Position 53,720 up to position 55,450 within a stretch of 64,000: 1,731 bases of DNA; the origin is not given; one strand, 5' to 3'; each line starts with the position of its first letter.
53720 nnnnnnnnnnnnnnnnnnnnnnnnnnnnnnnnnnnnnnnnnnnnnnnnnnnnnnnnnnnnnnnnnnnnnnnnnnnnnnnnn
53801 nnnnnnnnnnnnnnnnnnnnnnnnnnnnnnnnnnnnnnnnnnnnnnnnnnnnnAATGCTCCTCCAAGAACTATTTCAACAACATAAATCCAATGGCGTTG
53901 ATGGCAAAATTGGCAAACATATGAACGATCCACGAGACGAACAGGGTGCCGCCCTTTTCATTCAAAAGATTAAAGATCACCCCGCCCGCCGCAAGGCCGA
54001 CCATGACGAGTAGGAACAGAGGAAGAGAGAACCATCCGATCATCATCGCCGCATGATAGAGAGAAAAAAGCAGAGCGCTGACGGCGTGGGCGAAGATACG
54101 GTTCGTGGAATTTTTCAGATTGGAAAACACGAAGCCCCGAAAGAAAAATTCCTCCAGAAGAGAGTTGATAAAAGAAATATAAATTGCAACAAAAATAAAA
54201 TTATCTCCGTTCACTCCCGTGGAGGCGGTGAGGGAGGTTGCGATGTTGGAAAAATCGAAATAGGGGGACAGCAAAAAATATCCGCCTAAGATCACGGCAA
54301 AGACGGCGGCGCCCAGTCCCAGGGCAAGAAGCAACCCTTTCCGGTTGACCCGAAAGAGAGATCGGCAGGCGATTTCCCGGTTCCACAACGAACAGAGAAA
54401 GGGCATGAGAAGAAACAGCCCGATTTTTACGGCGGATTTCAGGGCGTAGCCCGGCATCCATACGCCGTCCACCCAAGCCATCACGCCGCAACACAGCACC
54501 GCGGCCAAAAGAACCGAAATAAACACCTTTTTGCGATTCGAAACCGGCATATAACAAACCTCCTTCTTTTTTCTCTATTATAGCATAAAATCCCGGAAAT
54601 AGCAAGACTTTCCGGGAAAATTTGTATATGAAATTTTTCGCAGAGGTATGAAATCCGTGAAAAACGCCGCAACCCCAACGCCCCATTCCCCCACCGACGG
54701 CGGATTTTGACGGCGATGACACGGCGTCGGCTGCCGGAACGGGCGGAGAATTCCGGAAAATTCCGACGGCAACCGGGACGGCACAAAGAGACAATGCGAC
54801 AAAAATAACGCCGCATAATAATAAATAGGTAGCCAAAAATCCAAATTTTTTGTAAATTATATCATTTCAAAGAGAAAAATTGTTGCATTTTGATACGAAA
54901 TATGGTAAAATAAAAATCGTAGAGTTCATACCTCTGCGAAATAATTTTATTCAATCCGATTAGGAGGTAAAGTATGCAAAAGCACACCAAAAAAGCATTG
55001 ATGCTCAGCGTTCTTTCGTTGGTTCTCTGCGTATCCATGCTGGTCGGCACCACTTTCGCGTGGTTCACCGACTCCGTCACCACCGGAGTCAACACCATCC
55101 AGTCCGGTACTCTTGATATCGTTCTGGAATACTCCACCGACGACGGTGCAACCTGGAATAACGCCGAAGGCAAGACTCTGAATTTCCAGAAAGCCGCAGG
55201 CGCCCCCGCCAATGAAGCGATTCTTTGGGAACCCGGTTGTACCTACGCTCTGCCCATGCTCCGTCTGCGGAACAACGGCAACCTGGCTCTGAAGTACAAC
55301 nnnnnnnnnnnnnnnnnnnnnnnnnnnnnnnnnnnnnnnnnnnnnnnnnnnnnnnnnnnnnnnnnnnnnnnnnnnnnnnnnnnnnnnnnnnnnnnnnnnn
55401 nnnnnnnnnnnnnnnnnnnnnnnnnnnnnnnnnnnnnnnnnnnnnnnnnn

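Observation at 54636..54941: Candidate invertible promoter (inverton) controlling a TasA-like surface protein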

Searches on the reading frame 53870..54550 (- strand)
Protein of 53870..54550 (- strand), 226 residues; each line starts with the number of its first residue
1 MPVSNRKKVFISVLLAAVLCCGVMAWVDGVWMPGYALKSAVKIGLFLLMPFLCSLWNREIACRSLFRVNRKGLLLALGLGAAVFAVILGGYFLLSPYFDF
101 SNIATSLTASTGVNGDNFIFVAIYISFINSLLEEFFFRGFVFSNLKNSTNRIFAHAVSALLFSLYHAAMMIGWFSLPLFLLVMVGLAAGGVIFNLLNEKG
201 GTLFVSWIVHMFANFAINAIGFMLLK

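Call 4: search_protein_families(library=pfam, proteins=[window:53870-54550:-], max_evalue=0.01)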
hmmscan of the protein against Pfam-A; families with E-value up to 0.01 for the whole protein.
window:53870-54550:- (226 aa): 1 family
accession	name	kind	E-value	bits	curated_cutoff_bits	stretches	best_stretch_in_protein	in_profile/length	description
PF02517.21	Rce1-like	-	7.4e-16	58.7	22.4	1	117-215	3-92/93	Type II CAAX prenyl endopeptidase Rce1-like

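Call 8: find_encoding_contigs(protein=window:53870-54550:-, flank=6000, max_places=10)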
Protein window:53870-54550:- (226 aa): no gene with exactly this product is on record in the collection.

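Call 25: find_homologous_proteins(query=window:53870-54550:-, max_evalue=0.00001)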
Query window:53870-54550:- (226 aa): 3699 proteins with E <= 0.00001 among 6422 candidates; the best 120 are listed.
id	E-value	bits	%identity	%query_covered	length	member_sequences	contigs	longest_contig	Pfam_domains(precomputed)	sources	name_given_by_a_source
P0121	4.6e-131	453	96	100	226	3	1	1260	PF02517.22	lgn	-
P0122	1.7e-105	370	76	98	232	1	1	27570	PF02517.22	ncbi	-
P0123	1.7e-101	357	75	97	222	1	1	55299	PF02517.22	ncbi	-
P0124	1.9e-101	357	76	98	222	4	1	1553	PF02517.22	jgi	jgi:membrane protease YdiL (CAAX protease family)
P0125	4.2e-100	352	76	96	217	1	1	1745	PF02517.22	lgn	-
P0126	1.0e-98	348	73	98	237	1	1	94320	PF02517.22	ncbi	-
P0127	1.5e-98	347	75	98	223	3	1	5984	PF02517.22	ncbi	-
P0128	1.8e-97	344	71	98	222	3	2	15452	PF02517.22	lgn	-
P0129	2.1e-96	340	73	98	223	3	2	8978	PF02517.22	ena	-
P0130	3.7e-96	339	73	98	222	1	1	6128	PF02517.22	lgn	-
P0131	5.4e-96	339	72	97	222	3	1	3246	PF02517.22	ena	-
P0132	7.9e-96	338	74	95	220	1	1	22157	PF02517.22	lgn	-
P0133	3.6e-94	333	71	98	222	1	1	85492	PF02517.22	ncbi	-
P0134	4.7e-94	332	70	98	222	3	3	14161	PF02517.22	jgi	-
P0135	1.5e-93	331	69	98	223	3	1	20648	PF02517.22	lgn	-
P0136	9.5e-89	315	75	90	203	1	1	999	PF02517.22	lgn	-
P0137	4.6e-86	306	70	88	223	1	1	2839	PF02517.22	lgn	-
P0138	6.8e-85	302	64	98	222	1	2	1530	PF02517.22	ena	-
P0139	1.2e-84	302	65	99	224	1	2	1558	PF02517.22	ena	-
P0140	1.9e-84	301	65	98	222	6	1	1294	PF02517.22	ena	-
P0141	2.5e-84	301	64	98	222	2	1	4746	PF02517.22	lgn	-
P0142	5.5e-84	299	64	97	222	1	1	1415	PF02517.22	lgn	-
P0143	7.8e-84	299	64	98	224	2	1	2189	PF02517.22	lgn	-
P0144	9.5e-84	299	62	98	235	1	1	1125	PF02517.22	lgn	-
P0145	2.3e-83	297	64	98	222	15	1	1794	PF02517.22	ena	-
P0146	2.7e-83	297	63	97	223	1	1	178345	PF02517.22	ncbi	-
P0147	3.9e-83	297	62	98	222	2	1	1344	PF02517.22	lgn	-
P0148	2.2e-82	294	64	97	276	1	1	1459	PF02517.22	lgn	-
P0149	3.1e-82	294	64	98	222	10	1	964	PF02517.22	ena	-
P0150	5.1e-82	293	66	97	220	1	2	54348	PF02517.22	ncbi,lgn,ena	-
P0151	5.2e-82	293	64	97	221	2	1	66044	PF02517.22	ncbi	-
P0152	5.7e-82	293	63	99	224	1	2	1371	PF02517.22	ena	-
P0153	6.0e-82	293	61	99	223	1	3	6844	PF02517.22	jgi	-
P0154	8.9e-82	292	64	98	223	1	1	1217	PF02517.22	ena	-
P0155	1.6e-81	291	63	97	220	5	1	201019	PF02517.22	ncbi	-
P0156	1.9e-81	291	65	97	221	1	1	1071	PF02517.22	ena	-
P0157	2.3e-81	291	63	97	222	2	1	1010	PF02517.22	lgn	-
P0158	3.8e-81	290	66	94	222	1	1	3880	PF02517.22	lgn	-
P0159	6.7e-81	289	64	95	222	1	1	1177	PF02517.22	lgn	-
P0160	1.0e-80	289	66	93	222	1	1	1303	PF02517.22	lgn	-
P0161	1.1e-80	289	64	97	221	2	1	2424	PF02517.22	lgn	-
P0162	1.3e-80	288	63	97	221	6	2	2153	PF02517.22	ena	-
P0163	1.4e-80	288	63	97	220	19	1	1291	PF02517.22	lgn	-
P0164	1.5e-80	288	65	97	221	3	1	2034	PF02517.22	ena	-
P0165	1.8e-80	288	62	98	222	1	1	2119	PF02517.22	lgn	-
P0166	2.0e-80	288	64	95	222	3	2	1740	PF02517.22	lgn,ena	-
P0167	2.0e-80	288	65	97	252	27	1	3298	PF02517.22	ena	-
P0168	2.2e-80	288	62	98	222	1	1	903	PF02517.22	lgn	-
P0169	2.3e-80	288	63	97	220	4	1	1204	PF02517.22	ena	-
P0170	2.4e-80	288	61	98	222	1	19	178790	PF02517.22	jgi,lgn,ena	-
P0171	3.6e-80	287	62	97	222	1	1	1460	PF02517.22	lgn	-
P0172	4.8e-80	287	59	100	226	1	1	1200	PF02517.22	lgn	-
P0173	6.2e-80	286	63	98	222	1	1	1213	PF02517.22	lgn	-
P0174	6.6e-80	286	64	97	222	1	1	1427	PF02517.22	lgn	-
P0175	6.8e-80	286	62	100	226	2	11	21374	PF02517.22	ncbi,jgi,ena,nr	ncbi:MAG: CPBP family intramembrane metalloprotease [Ruminococcaceae bacterium]|nr:CPBP family intra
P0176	7.3e-80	286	61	98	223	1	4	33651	PF02517.22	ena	-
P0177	8.1e-80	286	64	97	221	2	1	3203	PF02517.22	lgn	-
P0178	8.2e-80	286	64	93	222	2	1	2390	PF02517.22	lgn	-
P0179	8.3e-80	286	61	98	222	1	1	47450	PF02517.22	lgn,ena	-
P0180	1.2e-79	285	63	97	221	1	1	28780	PF02517.22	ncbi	-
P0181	1.2e-79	285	62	98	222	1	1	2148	PF02517.22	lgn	-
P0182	1.5e-79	285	65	97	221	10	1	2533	PF02517.22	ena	-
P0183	1.7e-79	285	60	97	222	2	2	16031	PF02517.22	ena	-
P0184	1.8e-79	285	63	97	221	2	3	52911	PF02517.22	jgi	-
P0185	2.2e-79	284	61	98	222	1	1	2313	PF02517.22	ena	-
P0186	2.4e-79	284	62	98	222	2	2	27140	PF02517.22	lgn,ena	-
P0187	3.3e-79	284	62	98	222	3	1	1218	PF02517.22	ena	-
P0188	4.3e-79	283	65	90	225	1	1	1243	PF02517.22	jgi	-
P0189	4.4e-79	283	62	98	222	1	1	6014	PF02517.22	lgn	-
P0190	5.0e-79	283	62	97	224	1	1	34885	PF02517.22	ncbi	-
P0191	5.5e-79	283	65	97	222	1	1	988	PF02517.22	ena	-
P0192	5.7e-79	283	62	98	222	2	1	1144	PF02517.22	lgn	-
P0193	7.7e-79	283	62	98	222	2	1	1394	PF02517.22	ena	-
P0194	8.2e-79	283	58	100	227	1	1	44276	PF02517.22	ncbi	-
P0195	9.0e-79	282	62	94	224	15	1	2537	PF02517.22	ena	-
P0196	1.0e-78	282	61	97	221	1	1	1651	PF02517.22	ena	-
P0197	1.2e-78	282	61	98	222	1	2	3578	PF02517.22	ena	-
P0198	1.2e-78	282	60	100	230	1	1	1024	PF02517.22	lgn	-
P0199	1.4e-78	282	62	98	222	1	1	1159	PF02517.22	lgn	-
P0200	1.4e-78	282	61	97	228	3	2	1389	PF02517.22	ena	-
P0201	1.6e-78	282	62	97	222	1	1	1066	PF02517.22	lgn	-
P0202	1.7e-78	282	63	98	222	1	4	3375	PF02517.22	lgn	-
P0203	1.9e-78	281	61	98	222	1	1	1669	PF02517.22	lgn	-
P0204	2.0e-78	281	61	98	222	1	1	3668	PF02517.22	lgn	-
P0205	2.3e-78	281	60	98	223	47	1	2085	PF02517.22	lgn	-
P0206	2.5e-78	281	61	100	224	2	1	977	PF02517.22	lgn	-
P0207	2.5e-78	281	61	98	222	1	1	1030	PF02517.22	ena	-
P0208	3.0e-78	281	61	98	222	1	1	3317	PF02517.22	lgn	-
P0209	3.5e-78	280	60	98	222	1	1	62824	PF02517.22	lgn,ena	-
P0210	3.6e-78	280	63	97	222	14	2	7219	PF02517.22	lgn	-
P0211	4.0e-78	280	63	98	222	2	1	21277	PF02517.22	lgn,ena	-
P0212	4.0e-78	280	59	97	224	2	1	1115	PF02517.22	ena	-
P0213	5.4e-78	280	61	98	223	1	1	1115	PF02517.22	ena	-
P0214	5.5e-78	280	60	98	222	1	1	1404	PF02517.22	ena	-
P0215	5.7e-78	280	62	90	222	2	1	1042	PF02517.22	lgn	-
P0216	6.0e-78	280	60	99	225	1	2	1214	PF02517.22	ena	-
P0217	6.0e-78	280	59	98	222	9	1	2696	PF02517.22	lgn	-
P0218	6.1e-78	280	59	98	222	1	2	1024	PF02517.22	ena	-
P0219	6.6e-78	280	60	98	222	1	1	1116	PF02517.22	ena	-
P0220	7.6e-78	279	60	98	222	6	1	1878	PF02517.22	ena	-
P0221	7.6e-78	279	63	95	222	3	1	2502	PF02517.22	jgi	-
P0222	8.1e-78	279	62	100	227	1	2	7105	PF02517.22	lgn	-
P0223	8.7e-78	279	58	99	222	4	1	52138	PF02517.22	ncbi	-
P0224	9.0e-78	279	62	100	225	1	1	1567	PF02517.22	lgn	-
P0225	1.0e-77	279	62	98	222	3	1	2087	PF02517.22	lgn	-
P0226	1.1e-77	279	62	97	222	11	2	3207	PF02517.22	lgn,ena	-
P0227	1.1e-77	279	60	97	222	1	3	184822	PF02517.22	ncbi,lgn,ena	-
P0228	1.1e-77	279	62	97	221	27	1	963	PF02517.22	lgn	-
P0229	1.2e-77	279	61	97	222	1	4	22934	PF02517.22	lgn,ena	-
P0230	1.5e-77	278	59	100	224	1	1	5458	PF02517.22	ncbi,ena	-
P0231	1.5e-77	278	60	95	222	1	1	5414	PF02517.22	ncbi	-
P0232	1.6e-77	278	63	97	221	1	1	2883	PF02517.22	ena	-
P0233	1.7e-77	278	60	98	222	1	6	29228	PF02517.22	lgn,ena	-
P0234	1.8e-77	278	60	98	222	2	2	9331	PF02517.22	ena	-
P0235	1.8e-77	278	59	99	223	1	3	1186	PF02517.22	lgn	-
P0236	2.0e-77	278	60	98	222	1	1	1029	PF02517.22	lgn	-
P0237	2.2e-77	278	61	97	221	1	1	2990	PF02517.22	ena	-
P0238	2.4e-77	278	60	98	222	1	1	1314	PF02517.22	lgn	-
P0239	2.4e-77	278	64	95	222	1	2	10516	PF02517.22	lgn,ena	-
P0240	2.4e-77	278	59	98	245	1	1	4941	PF02517.22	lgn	-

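Call 26: list_cluster_members(proteins=[P0121])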
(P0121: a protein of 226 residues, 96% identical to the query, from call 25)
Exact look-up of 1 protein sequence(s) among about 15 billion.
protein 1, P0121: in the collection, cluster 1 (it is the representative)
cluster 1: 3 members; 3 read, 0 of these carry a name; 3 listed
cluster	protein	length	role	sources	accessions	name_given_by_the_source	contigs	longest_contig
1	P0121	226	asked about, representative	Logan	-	-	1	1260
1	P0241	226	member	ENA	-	-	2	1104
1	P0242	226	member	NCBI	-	-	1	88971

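Call 27: find_encoding_contigs(protein=P0121, flank=6000, max_places=10)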
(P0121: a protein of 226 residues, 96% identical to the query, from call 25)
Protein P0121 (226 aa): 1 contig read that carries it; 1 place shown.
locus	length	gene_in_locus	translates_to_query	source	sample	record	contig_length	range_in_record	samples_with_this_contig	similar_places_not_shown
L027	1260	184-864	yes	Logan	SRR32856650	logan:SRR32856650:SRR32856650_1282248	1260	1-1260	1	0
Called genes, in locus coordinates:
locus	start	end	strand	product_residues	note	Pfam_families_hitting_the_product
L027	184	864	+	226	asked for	PF02517:Rce1-like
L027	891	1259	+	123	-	?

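Call 28: find_encoding_contigs(protein=P0241, flank=6000, max_places=10)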
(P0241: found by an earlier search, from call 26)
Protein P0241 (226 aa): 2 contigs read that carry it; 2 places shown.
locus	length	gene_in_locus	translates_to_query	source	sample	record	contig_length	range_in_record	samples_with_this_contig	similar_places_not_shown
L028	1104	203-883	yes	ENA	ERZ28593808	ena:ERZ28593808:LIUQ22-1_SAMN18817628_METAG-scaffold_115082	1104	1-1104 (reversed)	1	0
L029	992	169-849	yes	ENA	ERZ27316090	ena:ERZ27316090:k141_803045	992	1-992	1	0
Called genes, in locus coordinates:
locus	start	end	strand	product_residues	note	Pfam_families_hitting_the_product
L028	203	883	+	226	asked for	PF02517:Rce1-like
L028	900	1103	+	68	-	?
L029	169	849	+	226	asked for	PF02517:Rce1-like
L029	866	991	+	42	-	?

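Call 33: find_encoding_contigs(protein=P0122, flank=5000, max_places=3)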
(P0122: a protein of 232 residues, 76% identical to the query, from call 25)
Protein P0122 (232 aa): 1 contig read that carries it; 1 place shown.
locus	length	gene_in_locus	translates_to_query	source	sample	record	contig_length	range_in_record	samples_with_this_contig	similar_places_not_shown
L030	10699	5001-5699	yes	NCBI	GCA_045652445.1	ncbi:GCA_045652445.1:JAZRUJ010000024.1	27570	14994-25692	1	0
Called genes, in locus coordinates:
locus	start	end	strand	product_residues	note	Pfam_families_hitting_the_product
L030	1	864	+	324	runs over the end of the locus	-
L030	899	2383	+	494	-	PF01943:Polysacc_synt, PF03023:MurJ, PF13440:Polysacc_synt_3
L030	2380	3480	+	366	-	PF13450:NAD_binding_8, PF03275:GLF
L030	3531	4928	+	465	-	PF02397:Bac_transf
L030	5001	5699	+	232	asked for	PF02517:Rce1-like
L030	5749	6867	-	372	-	PF11258:DUF3048, PF17479:DUF3048_C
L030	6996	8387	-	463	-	PF01554:MatE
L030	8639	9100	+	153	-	PF01047:MarR, PF12802:MarR_2, PF13412:HTH_24 (faint)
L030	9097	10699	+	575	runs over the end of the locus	PF00664:ABC_membrane, PF00005:ABC_tran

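Call 34: find_encoding_contigs(protein=P0123, flank=5000, max_places=3)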
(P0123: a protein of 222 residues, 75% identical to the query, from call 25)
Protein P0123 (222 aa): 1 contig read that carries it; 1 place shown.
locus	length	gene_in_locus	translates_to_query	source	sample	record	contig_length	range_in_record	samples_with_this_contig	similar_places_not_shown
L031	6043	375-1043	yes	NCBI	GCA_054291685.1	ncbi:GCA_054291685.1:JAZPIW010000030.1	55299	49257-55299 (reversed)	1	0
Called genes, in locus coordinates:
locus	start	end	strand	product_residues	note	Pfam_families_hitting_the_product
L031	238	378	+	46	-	-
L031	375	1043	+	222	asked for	PF02517:Rce1-like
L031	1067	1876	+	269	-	-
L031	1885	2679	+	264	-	-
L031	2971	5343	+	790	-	PF00664:ABC_membrane, PF00005:ABC_tran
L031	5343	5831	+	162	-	PF08909:DUF1854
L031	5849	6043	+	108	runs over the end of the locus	PF06153:CdAMP_rec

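Call 35: find_encoding_contigs(protein=P0126, flank=5000, max_places=3)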
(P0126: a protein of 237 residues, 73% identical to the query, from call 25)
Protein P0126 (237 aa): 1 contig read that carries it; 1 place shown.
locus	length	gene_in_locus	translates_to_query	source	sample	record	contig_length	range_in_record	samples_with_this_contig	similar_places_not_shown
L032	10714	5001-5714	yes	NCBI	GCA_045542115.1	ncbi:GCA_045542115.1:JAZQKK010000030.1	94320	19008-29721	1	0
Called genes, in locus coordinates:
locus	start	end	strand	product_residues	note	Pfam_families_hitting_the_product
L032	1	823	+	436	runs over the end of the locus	PF04932:Wzy_C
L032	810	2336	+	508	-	-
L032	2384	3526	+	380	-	-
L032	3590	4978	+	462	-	PF02397:Bac_transf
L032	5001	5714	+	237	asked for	PF02517:Rce1-like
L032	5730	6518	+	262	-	PF02811:PHP (faint)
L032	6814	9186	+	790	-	PF00664:ABC_membrane, PF00005:ABC_tran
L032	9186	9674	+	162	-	PF08909:DUF1854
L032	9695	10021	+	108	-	PF06153:CdAMP_rec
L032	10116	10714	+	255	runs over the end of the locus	PF03460:NIR_SIR_ferr, PF01077:NIR_SIR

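Call 57: search_protein_families(library=ncbifam, proteins=[window:53870-54550:-], max_evalue=0.001)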
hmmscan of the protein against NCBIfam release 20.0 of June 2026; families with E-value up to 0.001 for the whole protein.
window:53870-54550:- (226 aa): 5 families
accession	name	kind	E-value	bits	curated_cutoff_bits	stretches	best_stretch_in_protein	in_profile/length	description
NF041647.1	ABC_perm_CPBP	equivalog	3.2e-12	46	435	1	11-217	428-630/636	ABC transporter permease subunit/CPBP intramembrane protease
NF040589.1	CPBP_Synerg_MrtS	equivalog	1.4e-05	25.4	130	1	118-215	72-161/170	Synerg-CTERM system glutamic-type intramembrane protease MrtS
NF046050.1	CPBP_fam_MroQ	equivalog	7.6e-05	22.2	270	1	120-223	128-226/243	intramembrane glutamic endopeptidase MroQ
NF033192.3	CPBP_JDVT_MrtJ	equivalog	0.00012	22.7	75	1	127-216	6-94/98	JDVT-CTERM system glutamic-type intramembrane protease MrtJ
NF040914.1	Mrt_core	domain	0.00025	21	100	0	130-219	12-103/108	myxosortase family intramembrane protease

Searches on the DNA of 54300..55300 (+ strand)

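Call 20: search_rna_families(source=window, start=54300, end=55300, threshold=evalue, max_evalue=10)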
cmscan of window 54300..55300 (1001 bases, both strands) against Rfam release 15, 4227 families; matches with E-value up to 10: 9.
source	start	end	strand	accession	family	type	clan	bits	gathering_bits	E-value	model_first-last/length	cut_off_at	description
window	54587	54663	-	RF02434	SpF39_sRNA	Gene; sRNA;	-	21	60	8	1-109/109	no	Streptococcus sRNA SpF39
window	54586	54664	-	RF02450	ncr1175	Gene; sRNA;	-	19.7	60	0.78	1-110/110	no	Bacillus sRNA ncr1175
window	54583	54639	-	RF00384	Pox_AX_element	Cis-reg;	-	18.5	60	4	1-62/62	no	Poxvirus AX element late mRNA cis-regulatory element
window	54401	54452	+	RF00349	snoR11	Gene; snRNA; snoRNA; CD-box;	-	17.2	50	8.8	1-90/90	no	Small nucleolar RNA R11/Z151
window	54584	54659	+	RF01706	Gut-1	Gene; sRNA;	-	16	50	4.3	1-77/77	no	Gut-1 RNA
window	54708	54769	+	RF01516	v-snoRNA-1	Gene; snRNA; snoRNA; CD-box;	-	15.3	75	3.2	1-65/65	no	Human herpesvirus 1 small nucleolar RNA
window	54792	54862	-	RF00457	IRES_mnt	Cis-reg; IRES;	-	12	100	2.3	1-203/203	no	Mnt IRES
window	54995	55097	-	RF02916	atpB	Cis-reg;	-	11.7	37.4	7.5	1-128/128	no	atpB RNA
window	55075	55121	-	RF01119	sR32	Gene; snRNA; snoRNA; CD-box;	-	11.6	40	2.8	1-57/57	no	Small nucleolar RNA sR32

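Call 55: search_dna_similar(query=window:54600-54980:+, collection=plasmids, mode=distant, max_evalue=0.001, max_rows=8)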
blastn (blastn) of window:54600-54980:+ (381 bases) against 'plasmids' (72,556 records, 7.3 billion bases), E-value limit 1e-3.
Records with a match: 4; places in all: 4; records where one place covers at least 80% of the query: 0.
Best place of each record, by identity: 80-90% 4.
By first word of the organism name: Borrelia 4.
By predicted mobility (MOB-suite, as given by PLSDB): non-mobilizable 4.
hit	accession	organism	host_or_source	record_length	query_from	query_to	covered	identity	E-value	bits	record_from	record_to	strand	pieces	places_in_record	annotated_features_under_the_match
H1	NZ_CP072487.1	Borrelia miyamotoi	Ixodes scapularis,blood of infected ...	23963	236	290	14%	81.8%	7e-4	53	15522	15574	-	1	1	none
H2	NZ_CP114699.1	Borrelia miyamotoi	Ixodes scapularis,Ixodes scapularis ...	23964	236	290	14%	81.8%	7e-4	53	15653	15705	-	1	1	none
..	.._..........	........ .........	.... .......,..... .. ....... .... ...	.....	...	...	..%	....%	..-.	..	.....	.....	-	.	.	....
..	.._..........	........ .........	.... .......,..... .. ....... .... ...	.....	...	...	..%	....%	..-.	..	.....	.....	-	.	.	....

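Call 56: search_dna_similar(query=window:54600-54980:+, collection=phages, mode=distant, max_evalue=0.001, max_rows=8)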
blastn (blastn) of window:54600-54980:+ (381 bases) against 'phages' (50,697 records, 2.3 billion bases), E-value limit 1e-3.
No match.
